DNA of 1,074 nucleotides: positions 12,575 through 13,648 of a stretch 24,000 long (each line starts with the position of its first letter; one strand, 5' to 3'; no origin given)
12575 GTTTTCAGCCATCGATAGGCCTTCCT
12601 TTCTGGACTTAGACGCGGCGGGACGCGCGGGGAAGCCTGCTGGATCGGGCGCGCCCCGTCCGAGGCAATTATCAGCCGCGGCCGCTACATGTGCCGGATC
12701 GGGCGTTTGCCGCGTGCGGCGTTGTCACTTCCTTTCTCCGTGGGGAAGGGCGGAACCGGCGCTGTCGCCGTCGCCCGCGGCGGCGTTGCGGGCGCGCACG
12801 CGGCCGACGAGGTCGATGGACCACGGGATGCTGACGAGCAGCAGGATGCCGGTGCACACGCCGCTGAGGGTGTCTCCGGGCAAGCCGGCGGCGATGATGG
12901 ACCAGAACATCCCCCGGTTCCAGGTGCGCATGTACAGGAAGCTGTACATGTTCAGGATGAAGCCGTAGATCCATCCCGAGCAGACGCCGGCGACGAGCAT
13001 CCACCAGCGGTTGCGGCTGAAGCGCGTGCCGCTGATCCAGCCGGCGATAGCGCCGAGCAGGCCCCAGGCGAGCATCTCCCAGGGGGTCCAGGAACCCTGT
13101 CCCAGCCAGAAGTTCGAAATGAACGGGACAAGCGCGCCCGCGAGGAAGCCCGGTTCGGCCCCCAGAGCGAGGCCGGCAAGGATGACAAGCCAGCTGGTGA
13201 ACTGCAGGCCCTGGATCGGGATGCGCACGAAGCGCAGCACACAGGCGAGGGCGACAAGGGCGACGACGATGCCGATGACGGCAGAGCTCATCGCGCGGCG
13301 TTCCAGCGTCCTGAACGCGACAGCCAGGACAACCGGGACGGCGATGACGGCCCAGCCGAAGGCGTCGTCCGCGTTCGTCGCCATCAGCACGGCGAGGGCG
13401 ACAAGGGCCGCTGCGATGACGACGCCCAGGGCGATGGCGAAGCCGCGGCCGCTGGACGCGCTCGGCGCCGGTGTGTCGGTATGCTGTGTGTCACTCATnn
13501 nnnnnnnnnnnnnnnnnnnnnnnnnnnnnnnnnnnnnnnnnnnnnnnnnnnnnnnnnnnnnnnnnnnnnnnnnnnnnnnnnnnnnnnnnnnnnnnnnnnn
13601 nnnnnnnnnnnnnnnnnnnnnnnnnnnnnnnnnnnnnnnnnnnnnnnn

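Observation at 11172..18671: Co-directional nrdJ-ECF transporter-PduO adenosyltransferase-sirtuin cluster: a candidate self-contained corrinoid import, activation and use module under NrdR control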

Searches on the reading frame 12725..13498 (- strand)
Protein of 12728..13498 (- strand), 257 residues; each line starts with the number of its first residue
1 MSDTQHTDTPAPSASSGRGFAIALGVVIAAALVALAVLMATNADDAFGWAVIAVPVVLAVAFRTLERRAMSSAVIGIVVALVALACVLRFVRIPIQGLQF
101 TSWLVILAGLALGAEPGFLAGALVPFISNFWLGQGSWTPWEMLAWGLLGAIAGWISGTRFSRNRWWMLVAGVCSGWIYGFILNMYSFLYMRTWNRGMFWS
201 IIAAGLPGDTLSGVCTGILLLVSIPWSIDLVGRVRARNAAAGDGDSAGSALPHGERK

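Call 4: search_protein_families(library=pfam, proteins=[window:12728-13498:-], max_evalue=0.01)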
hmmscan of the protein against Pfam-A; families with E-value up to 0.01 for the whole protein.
seq(257 aa): 2 families
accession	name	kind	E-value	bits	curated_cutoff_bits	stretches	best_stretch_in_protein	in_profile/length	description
PF12822.12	ECF_trnsprt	-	1.3e-10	42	30.7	1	81-220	9-165/169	ECF transporter, substrate-specific component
PF07155.17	ECF-ribofla_trS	-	1.4e-09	38.7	26.7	1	73-221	8-164/172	ECF-type riboflavin transporter, S component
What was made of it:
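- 12725..13498 (-): ECF S component of the CbrT (cobalamin) family, 257 aa; ATGA overlap with A-A'. PF12822 (call 4).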

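Call 5: search_protein_families(library=ncbifam, proteins=[window:12728-13498:-], max_evalue=0.01)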
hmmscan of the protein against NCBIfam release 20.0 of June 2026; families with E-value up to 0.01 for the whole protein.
seq(257 aa): 1 family
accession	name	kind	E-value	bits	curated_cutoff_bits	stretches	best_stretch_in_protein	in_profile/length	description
TIGR04518.1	ECF_S_folT_fam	subfamily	2.2e-06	27.5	60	1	80-189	12-126/163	folate family ECF transporter S component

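Call 7: search_solved_structures(query=window:12728-13498:-, max_evalue=10, show_alignments=2)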
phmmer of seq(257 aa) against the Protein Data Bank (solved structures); distinct sequences matched with E-value up to 10: 1.
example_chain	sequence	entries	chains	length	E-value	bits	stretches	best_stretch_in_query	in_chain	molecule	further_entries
6fnp_A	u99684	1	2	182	0.00023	23.8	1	77-184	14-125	Membrane protein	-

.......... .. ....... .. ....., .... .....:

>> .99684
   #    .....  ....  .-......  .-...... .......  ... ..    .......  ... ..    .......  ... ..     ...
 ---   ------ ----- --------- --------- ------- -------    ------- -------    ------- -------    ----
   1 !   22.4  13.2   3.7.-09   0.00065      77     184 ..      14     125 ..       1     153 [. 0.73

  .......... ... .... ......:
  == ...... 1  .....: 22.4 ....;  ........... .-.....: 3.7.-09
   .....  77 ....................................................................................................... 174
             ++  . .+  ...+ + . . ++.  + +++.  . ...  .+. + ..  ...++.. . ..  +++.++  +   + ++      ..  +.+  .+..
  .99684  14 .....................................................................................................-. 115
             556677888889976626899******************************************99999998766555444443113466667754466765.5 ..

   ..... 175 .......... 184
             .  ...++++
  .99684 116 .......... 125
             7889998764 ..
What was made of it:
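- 12725..13498 (-): Only PDB sequence hit is 6FNP_A, E=2.3e-4 (call 7).
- On CbrT family (cobalamin-specific ECF S component): Single sequence: the only PDB hit is 6FNP_A, E=2.3e-4 (call 7).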

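Call 10: find_homologous_proteins(query=window:12728-13498:-, max_evalue=0.001)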
Query seq(257 aa) (257 aa): 12 proteins with E <= 0.001 among 8000 candidates.
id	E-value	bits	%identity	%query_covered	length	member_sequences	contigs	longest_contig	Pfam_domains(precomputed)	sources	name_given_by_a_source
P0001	8.2e-157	538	97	100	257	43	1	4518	PF07155.18,PF12822.13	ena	-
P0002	8.0e-151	519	97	96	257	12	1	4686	PF07155.18,PF12822.13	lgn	-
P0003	1.3e-131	456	79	100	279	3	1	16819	PF07155.18,PF12822.13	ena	-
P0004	3.9e-85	303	58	87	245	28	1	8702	PF07155.18,PF12822.13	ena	-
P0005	7.8e-84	299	66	77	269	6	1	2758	PF07155.18,PF12822.13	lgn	-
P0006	2.0e-83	298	67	77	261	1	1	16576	PF07155.18,PF12822.13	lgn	-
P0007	6.4e-76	273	54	93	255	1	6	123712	PF07155.18,PF12822.13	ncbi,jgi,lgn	jgi:energy-coupling factor transport system substrate-specific component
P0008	1.3e-74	269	59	77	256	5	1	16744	PF07155.18,PF12822.13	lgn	-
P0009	3.3e-70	255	52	94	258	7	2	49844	PF07155.18,PF12822.13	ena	-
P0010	2.6e-58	216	56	73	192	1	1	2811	PF07155.18,PF12822.13,PF01891.22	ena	-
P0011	7.9e-58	214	55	73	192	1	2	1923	PF07155.18,PF12822.13,PF01891.22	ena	-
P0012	2.2e-57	212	54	70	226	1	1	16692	PF07155.18,PF12822.13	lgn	-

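Call 12: find_related_loci(query=A1, collection=genome_contigs, flank=10000)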
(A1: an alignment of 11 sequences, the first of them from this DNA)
Query A1 (257 aa) in genome_contigs; peptide patterns used: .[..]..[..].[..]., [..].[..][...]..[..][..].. (x = any residue, [..] = any of these).
439 stretches matched a pattern; 415 encode a relative of the query (tblastn E <= 1e-3); the best 80 are kept; 80 distinct loci.
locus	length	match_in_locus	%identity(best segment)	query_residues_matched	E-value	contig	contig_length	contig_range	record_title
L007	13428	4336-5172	79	1-257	2e-138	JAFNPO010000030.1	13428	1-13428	MAG: Aeriscardovia sp. isolate RGIG6 Dairy_cattle_Abomasum-2__c280956, whole genome shotgun sequence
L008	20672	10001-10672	58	20-243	1e-88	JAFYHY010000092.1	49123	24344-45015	MAG: Aeriscardovia sp. isolate RGIG7107 Water_buffalos_Abomasum-2__c567375, whole genome shotgun sequence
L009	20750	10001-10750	54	1-238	6e-78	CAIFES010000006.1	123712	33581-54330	MAG: uncultured Aeriscardovia sp. isolate UMB00005 genome assembly, contig: NODE_59_length_123712_cov_28.949441, whole g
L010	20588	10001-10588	58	42-237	2e-72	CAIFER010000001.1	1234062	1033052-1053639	MAG: uncultured Aeriscardovia sp. isolate UMB00048 genome assembly, contig: NODE_1_length_1234062_cov_22.627201, whole g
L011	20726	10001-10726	56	1-238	6e-65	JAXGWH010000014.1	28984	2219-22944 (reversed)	MAG: Aeriscardovia sp. isolate AnMBR.bin462 bin462_14, whole genome shotgun sequence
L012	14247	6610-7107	55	66-233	5e-55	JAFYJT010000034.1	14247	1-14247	MAG: Aeriscardovia sp. isolate RGIG7154 Water_buffalos_Abomasum-5__c709741, whole genome shotgun sequence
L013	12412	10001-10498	54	66-233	2e-54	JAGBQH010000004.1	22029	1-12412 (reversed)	MAG: Aeriscardovia sp. isolate RGIG9349 Yak_Abomasum-5__c76325, whole genome shotgun sequence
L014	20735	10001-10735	42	5-247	4e-52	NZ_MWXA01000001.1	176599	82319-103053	Bifidobacterium aquikefiri strain LMG 28769 Contig_1, whole genome shotgun sequence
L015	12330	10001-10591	46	54-257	9e-46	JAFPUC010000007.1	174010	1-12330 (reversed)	MAG: Aeriscardovia sp. isolate RGIG1476 Goat_Abomasum-1__c80069, whole genome shotgun sequence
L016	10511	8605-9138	52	54-233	2e-42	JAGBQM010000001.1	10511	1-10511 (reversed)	MAG: Aeriscardovia sp. isolate RGIG9354 Yak_Abomasum.Co__c5444, whole genome shotgun sequence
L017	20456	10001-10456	49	89-239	9e-42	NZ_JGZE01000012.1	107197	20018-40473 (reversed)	Bifidobacterium mongoliense DSM 21395 Contig12, whole genome shotgun sequence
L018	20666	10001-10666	33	17-237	4e-26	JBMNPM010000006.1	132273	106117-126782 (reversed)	MAG: Thermoleophilia bacterium isolate SBF912SR4HQ0024 scaffold_227_c1, whole genome shotgun sequence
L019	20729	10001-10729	30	11-249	1e-25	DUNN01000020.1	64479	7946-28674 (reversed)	MAG TPA_asm: Clostridiales bacterium isolate AS05jafATM_78 25650_AS05, whole genome shotgun sequence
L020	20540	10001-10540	35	56-237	1e-25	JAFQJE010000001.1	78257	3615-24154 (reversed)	MAG: Clostridia bacterium isolate RGIG1868 Goat_Cecum-6__c30015, whole genome shotgun sequence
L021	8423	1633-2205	33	50-237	2e-25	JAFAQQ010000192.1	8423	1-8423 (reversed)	MAG: Actinomycetota bacterium isolate CP_BM_ER_68 BM_ER_k147_7426876, whole genome shotgun sequence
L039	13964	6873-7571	30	6-237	8e-23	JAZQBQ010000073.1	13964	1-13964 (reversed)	MAG: Congzhengia sp. isolate T1900044640_TS20190106.MAGScoT_cleanbin_000029 SGB_1240_k141_525649, whole genome shotgun s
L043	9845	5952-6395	38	89-230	2e-22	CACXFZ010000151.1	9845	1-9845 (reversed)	MAG: uncultured Coriobacteriaceae bacterium isolate RUG11223 genome assembly, contig: RUG11223_asm_151, whole genome sho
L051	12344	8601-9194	33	24-220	6e-22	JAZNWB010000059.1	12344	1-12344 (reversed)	MAG: Congzhengia sp. isolate T1900044785_TS20190251.MAGScoT_cleanbin_000040 SGB_2614_k141_2164167, whole genome shotgun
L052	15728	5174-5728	33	62-245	6e-22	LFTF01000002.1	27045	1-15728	MAG: Clostridiales bacterium DTU023 scaffold24770, whole genome shotgun sequence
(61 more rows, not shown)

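Call 21: search_protein_representatives(alignment_id=A1)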
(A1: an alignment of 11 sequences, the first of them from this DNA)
Query: 11 sequences, 251 profile positions. Proteins with E-value up to 0.001 (for the whole library): 1857; up to 1e-10: 1210; up to 1e-30: 14. The best 150 are listed.
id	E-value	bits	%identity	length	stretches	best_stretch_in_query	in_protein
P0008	4.0e-114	396.5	-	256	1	2-249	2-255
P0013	2.8e-72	259.4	-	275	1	16-248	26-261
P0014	1.3e-64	234.3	-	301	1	9-247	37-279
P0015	6.4e-33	130.5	-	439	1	22-247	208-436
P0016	3.4e-32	128.1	-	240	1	24-242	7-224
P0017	3.6e-32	128.0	-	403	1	14-243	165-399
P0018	3.7e-32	128.0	-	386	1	10-245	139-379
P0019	1.5e-31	126.0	-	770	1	17-233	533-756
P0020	1.8e-31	125.7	-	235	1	24-241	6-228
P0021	3.5e-31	124.8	-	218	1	56-226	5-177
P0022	5.3e-31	124.2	-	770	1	22-242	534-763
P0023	6.3e-31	123.9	-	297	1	56-231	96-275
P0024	7.7e-31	123.6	-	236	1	28-244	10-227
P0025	9.3e-31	123.4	-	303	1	3-243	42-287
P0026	1.9e-30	122.4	-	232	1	47-243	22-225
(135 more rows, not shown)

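Call 34: search_protein_families(library=pfam, proteins=[L051:6130-6984:+, L039:4459-5313:+, L052:2807-3409:+, L043:3347-4318:+, L052:351-1970:+, L052:2008-2604:+, L051:3430-5520:+, L051:5528-6127:+, L043:437-2548:+, L043:2505-3458:+], max_evalue=0.1)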
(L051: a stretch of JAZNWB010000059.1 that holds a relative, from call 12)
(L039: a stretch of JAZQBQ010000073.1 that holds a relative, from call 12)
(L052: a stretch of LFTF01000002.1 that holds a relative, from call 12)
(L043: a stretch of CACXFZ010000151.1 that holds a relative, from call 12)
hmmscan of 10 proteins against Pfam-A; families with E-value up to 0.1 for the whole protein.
L051:6130-6984:+ (284 aa): 1 family
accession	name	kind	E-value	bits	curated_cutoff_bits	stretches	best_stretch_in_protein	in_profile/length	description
PF02361.21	CbiQ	-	0.00013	22.1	25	1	11-206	12-213/216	Cobalt transport protein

L039:4459-5313:+ (284 aa): 1 family
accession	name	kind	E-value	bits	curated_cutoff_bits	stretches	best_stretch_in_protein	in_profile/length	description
PF02361.21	CbiQ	-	0.00012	22.3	25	1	11-207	12-214/216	Cobalt transport protein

L052:2807-3409:+ (200 aa): 2 families
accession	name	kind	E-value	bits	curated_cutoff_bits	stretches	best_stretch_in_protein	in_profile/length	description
PF03631.20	Virul_fac_BrkB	-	0.0012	19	33.7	1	17-159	40-178/259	Virulence factor BrkB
PF02361.21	CbiQ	-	0.0086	16.2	25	1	17-93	137-214/216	Cobalt transport protein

L043:3347-4318:+ (323 aa): 0 families

L052:351-1970:+ (539 aa): 4 families
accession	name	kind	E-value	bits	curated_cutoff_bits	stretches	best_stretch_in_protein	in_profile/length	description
PF13360.13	PQQ_2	-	7.7e-13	49.1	27.6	1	114-339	16-213/233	Outer membrane protein assembly factor BamB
PF13570.13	Beta-prop_ACSF4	-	3.4e-08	33.7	133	1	251-339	21-109/329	Beta-alanine-activating enzyme, beta-propeller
PF04226.18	Transgly_assoc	-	0.031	14.9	25.3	1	501-528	21-47/49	Transglycosylase associated protein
PF06480.20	FtsH_ext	-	0.075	13.7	25.5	0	12-60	3-47/103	FtsH Extracellular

L052:2008-2604:+ (198 aa): 1 family
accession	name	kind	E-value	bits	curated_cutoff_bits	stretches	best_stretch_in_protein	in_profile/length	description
PF14478.12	DUF4430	-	5e-15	56.1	23.8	1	116-187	1-71/72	Domain of unknown function (DUF4430)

L051:3430-5520:+ (696 aa): 2 families
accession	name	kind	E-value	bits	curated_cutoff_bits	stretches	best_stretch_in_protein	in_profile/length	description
PF00395.25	SLH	-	1.1e-30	105.8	20.8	3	520-558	2-41/44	S-layer homology domain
PF14478.12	DUF4430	-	4.8e-13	49.8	23.8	1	391-455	13-70/72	Domain of unknown function (DUF4430)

L051:5528-6127:+ (199 aa): 2 families
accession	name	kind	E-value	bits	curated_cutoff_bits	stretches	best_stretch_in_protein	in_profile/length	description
PF14478.12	DUF4430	-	2e-15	57.4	23.8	1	118-195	1-71/72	Domain of unknown function (DUF4430)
PF22255.2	Gp44-like_2nd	-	0.026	14.9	27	1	110-136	46-72/84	Baseplate hub protein gp44-like, second domain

L043:437-2548:+ (703 aa): 2 families
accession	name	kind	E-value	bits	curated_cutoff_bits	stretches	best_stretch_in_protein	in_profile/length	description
PF04122.17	CW_binding_2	-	5.2e-30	104.3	24.9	3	494-588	1-73/73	Cell wall binding domain 2 (CWB2)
PF01122.25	Cobalamin_bind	-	0.00014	21.4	25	0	68-193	3-123/317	Eukaryotic cobalamin-binding protein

L043:2505-3458:+ (317 aa): 2 families
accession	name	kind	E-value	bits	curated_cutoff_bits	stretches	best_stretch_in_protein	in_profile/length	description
PF14478.12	DUF4430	-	1e-13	51.9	23.8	1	243-311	1-71/72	Domain of unknown function (DUF4430)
PF17873.7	Rep_1B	-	0.087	13.2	25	0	264-280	30-46/53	Replicase polyprotein 1ab regulatory domain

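Call 38: search_solved_structures(query=A2, max_evalue=10, show_alignments=1)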
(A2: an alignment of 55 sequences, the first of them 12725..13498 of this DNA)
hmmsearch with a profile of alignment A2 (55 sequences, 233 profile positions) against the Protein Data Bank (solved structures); distinct sequences matched with E-value up to 10: 7.
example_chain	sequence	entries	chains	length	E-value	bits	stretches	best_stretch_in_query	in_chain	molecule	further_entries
6fnp_A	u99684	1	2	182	1.8e-28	102.7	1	54-229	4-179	Membrane protein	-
4hzu_S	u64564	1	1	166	0.00065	22.3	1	58-179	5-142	Predicted membrane protein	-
8v0h_A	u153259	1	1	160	0.087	15.4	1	117-172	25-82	Serine protease subunit NS2B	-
6tul_LLL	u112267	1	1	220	2.2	10.8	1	89-122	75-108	Fab C0021177 light chain (IgG1)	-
6ss0_LLL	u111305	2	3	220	2.2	10.8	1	89-122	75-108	Fab C0021181 light chain (IgG1)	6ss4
6srv_LLL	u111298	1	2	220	2.2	10.8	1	89-122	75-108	Fab C0021144 light chain (IgG1)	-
6srx_LLL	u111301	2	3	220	2.2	10.8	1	89-122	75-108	Fab C0021158 light chain (IgG1)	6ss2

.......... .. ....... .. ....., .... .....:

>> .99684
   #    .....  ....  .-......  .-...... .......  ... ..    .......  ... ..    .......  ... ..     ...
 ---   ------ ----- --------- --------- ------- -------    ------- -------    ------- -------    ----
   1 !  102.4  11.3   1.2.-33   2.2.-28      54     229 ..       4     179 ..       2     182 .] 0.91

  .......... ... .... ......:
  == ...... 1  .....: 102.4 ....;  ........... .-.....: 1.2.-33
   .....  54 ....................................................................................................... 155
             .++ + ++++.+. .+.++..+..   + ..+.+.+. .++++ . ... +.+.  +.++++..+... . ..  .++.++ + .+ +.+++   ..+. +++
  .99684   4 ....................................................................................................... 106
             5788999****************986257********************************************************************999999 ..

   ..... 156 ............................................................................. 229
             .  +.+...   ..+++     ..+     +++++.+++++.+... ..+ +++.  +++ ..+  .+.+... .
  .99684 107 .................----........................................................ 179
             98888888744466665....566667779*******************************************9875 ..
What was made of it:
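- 12725..13498 (-): Family profile versus 6FNP_A gives E=1.8e-28, next best 6.5e-4 (call 38).
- On CbrT family (cobalamin-specific ECF S component): A 55-member family profile headed by the window protein gives 6FNP_A E=1.8e-28 over residues 4-179 of 182; the next hit is 4HZU_S at 6.5e-4 (call 38).
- On YkoEDC HMP/thiamine ECF transporter: The profile hits CbrT instead (call 38).
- Closest known: YkoEDC. Different: It matches PF12822 and CbrT instead (calls 4, 5, 38).
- The family profile hits CbrT 24 orders of magnitude better than any other solved S component (call 38).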

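Call 39: search_protein_families(library=ncbifam, alignment_id=A2, max_evalue=0.01)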
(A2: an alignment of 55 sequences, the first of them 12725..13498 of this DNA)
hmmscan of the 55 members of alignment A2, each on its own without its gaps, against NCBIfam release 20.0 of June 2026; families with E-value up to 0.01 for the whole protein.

A. member 1, window:12725-13498:- (257 aa): 1 family
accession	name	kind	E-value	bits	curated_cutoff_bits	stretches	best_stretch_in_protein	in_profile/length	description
TIGR04518.1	ECF_S_folT_fam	subfamily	2.2e-06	27.5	60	1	80-189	12-126/163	folate family ECF transporter S component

B. families by the number of members that match (of 55 scanned): 11 families
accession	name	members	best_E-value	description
TIGR04518.1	ECF_S_folT_fam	44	5.9e-11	folate family ECF transporter S component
NF010182.0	PRK13661.1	27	1.1e-07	ECF-type riboflavin transporter substrate-binding protein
NF007178.0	PRK09609.1-3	7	3.8e-05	hypothetical protein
NF045596.1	ECF_S_CD3073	2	0.00012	CD3073 family putative ECF transporter S component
NF007177.0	PRK09609.1-1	2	0.0021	hypothetical protein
TIGR02359.1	thiW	1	6.4e-07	energy coupling factor transporter S component ThiW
NF009461.0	PRK12821.1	1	0.00087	aspartyl/glutamyl-tRNA amidotransferase subunit C-like protein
NF004378.0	PRK05740.2-4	1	0.0018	preprotein translocase subunit SecE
NF033663.1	AceI_fam_PACE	1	0.0065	AceI family chlorhexidine efflux PACE transporter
TIGR02619.1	TIGR02619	1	0.0076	putative CRISPR-associated protein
NF007179.0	PRK09609.1-4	1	0.0091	hypothetical protein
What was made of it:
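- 44 of 55 family members hit that model weakly (call 39).
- Tried and rejected: The folate-family S model hit (27.5 bits against a cut-off of 60) was rejected as generic S-component similarity (calls 5, 39).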

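Call 80: predict_structure(alignment_id=A2)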
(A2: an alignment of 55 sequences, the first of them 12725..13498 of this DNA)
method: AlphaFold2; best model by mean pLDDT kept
length: 257 residues; sequences in the alignment: 55
mean_pLDDT: 86.3   pTM: 0.82
mean pLDDT of the five models: 86.3, 85.9, 85.4, 84.6, 84.6
residues with pLDDT >= 90: 154; 70-90: 65; 50-70: 33; < 50: 5
segments of 3 or more residues with pLDDT < 50: none
pLDDT, mean of each block of 10 residues (from residue 1): 50 67 80 76 65 73 75 95 96 89 97 94 95 89 94 94 96 97 93 94 97 97 96 94 79 65
secondary structure, 60 per line:
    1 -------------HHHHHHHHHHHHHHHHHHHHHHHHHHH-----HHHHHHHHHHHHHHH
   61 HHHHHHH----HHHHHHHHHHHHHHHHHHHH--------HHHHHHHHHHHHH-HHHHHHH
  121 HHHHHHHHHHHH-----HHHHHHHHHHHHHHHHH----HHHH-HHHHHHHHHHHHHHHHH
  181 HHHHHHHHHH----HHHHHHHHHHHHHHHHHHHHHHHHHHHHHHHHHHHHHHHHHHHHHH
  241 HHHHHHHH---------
elements in order: H14-40 H46-67 H72-91 H100-112 H114-132 H138-154 H159-162 H164-190 H195-248
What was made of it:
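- On CbrT family (cobalamin-specific ECF S component): AF2 model has pLDDT 86.3 and pTM 0.82 (call 80).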

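Call 82: fold_search(model_id=the predicted structure, library=pdb)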
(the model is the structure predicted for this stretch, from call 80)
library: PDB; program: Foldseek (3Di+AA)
matches with E <= 10: 70; with E <= 0.001: 0
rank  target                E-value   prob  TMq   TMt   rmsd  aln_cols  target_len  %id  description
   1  4huq_S                2.1e-02  1.00  0.50  0.74   3.7       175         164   18  Crystal Structure of a transporter (released 2013-04-17)
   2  7nnt_C                5.1e-02  1.00  0.43  0.62   3.9       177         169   16  Cryo-EM structure of the folate-specific ECF transporter complex in DDM micelles (released 2021-08-18)
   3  5d0y_A                6.7e-02  1.00  0.46  0.73   3.4       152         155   16  Substrate bound S-component of folate ECF transporter (released 2016-04-06)
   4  5jsz_C                7.9e-02  1.00  0.50  0.73   4.1       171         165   17  Folate ECF transporter: apo state (released 2016-05-18)
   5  3rlb_A                1.2e-01  1.00  0.44  0.60   5.1       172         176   16  Crystal structure at 2.0 A of the S-component for thiamin from an ECF-type ABC transporter (released 2011-06-29)
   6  4dve_C                1.7e-01  0.99  0.42  0.54   5.6       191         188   12  Crystal structure at 2.1 A of the S-component for biotin from an ECF-type ABC transporter (released 2012-08-29)
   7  3rlb_B                1.7e-01  1.00  0.42  0.57   5.3       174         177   18  Crystal structure at 2.0 A of the S-component for thiamin from an ECF-type ABC transporter (released 2011-06-29)
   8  6zg3_C                1.9e-01  1.00  0.44  0.52   5.1       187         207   16  the structure of ECF PanT transporter in a complex with a nanobody (released 2021-03-03)
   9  4hzu_S                2.6e-01  1.00  0.45  0.67   4.1       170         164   16  Structure of a bacterial energy-coupling factor transporter (released 2013-04-17)
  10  4z7f_A                2.7e-01  1.00  0.43  0.64   6.3       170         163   16  Crystal structure of FolT bound with folic acid (released 2015-07-29)
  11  4z7f_C                2.8e-01  1.00  0.43  0.63   6.3       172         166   17  Crystal structure of FolT bound with folic acid (released 2015-07-29)
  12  5kc0                  3.1e-01  1.00  0.47  0.69   3.8       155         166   14  Crystal structure of TmRibU, hexagonal crystal form (released 2016-06-29)
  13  4tkr_A                3.1e-01  1.00  0.45  0.59   5.2       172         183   14  Native-SAD phasing for ThiT from Listeria monocytogenes serovar. (released 2014-06-18)
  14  4muu_A                3.4e-01  1.00  0.48  0.67   4.8       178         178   17  Structure of ThiT with pyrithiamine bound (released 2014-09-17)
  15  4dve_A                4.2e-01  0.97  0.39  0.50   4.4       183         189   11  Crystal structure at 2.1 A of the S-component for biotin from an ECF-type ABC transporter (released 2012-08-29)
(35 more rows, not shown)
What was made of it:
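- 12725..13498 (-): AF2 model pLDDT 86, S-component fold (calls 80, 82).
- On CbrT family (cobalamin-specific ECF S component): The top 20 Foldseek PDB hits are all S components, with target-normalised TM up to 0.74 (call 82).
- The model has an S-component fold (calls 80, 82). The top Foldseek hits are FolT structures (call 82).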
